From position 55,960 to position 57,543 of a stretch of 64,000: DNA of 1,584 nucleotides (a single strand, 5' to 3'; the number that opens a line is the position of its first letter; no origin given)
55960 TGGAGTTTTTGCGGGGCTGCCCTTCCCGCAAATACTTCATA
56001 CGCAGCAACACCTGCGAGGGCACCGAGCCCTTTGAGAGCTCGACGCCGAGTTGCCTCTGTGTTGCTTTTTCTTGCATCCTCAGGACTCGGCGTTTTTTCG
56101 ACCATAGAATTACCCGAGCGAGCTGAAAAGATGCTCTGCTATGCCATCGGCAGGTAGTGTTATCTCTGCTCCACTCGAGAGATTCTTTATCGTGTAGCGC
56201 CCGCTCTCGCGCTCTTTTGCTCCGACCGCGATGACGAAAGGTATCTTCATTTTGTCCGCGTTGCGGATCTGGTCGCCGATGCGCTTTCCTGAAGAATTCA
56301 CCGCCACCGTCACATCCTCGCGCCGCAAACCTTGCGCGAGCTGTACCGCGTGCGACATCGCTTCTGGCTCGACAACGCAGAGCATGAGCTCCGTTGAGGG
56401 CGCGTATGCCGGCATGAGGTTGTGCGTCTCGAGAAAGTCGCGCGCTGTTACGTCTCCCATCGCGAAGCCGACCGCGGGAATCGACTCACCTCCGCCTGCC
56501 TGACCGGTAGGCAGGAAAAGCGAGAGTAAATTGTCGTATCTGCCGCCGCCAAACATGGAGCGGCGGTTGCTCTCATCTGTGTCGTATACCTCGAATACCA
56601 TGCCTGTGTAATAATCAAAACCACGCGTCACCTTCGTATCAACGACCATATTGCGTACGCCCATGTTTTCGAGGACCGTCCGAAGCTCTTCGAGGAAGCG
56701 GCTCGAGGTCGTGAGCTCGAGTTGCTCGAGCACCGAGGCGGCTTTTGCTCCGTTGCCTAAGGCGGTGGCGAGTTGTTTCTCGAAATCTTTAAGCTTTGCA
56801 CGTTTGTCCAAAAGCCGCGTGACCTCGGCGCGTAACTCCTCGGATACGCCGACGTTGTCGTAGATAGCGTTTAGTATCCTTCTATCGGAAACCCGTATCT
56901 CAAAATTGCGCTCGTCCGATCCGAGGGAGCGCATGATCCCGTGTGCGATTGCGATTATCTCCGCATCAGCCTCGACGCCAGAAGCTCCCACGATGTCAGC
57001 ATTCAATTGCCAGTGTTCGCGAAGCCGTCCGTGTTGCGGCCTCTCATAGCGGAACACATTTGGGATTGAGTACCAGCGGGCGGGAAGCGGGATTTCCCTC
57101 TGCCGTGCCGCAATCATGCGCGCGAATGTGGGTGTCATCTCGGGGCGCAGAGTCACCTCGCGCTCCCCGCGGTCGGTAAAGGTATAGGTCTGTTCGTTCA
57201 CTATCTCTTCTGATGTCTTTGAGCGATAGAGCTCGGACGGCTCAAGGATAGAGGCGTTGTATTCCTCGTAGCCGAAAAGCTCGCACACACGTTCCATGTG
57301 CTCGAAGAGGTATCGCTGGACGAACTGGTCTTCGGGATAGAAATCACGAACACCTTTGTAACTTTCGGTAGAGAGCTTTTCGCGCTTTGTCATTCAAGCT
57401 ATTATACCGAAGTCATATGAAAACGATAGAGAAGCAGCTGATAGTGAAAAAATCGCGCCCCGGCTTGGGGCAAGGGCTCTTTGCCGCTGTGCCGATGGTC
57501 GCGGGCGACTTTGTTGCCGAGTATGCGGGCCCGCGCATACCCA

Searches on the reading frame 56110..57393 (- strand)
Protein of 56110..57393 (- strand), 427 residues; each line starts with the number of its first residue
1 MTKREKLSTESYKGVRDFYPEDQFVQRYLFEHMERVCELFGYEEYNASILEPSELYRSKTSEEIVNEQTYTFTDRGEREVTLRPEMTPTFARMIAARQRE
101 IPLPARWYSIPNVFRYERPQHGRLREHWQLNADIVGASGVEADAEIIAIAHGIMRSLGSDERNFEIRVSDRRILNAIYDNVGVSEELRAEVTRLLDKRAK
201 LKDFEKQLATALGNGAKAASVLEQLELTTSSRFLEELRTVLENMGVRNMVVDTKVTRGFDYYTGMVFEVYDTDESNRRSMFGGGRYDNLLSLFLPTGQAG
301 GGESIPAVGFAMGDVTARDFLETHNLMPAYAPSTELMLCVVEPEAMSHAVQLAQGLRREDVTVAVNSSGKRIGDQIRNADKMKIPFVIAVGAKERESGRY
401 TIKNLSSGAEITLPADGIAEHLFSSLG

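Call 86: search_protein_families(library=pfam, proteins=[window:56110-57393:-], max_evalue=0.0001)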
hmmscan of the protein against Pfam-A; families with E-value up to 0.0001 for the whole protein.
window:56110-57393:- (427 aa): 3 families
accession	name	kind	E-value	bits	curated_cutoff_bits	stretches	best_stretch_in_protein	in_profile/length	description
PF13393.11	tRNA-synt_His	-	5.7e-45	154.3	25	1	14-312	1-303/308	Histidyl-tRNA synthetase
PF03129.25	HGTP_anticodon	-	1.1e-14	54.8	21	1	339-420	5-89/94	Anticodon binding domain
PF00587.30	tRNA-synt_2b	-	1.5e-11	45.1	29.3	1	70-272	1-123/179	tRNA synthetase class II core domain (G, H, P, S and T)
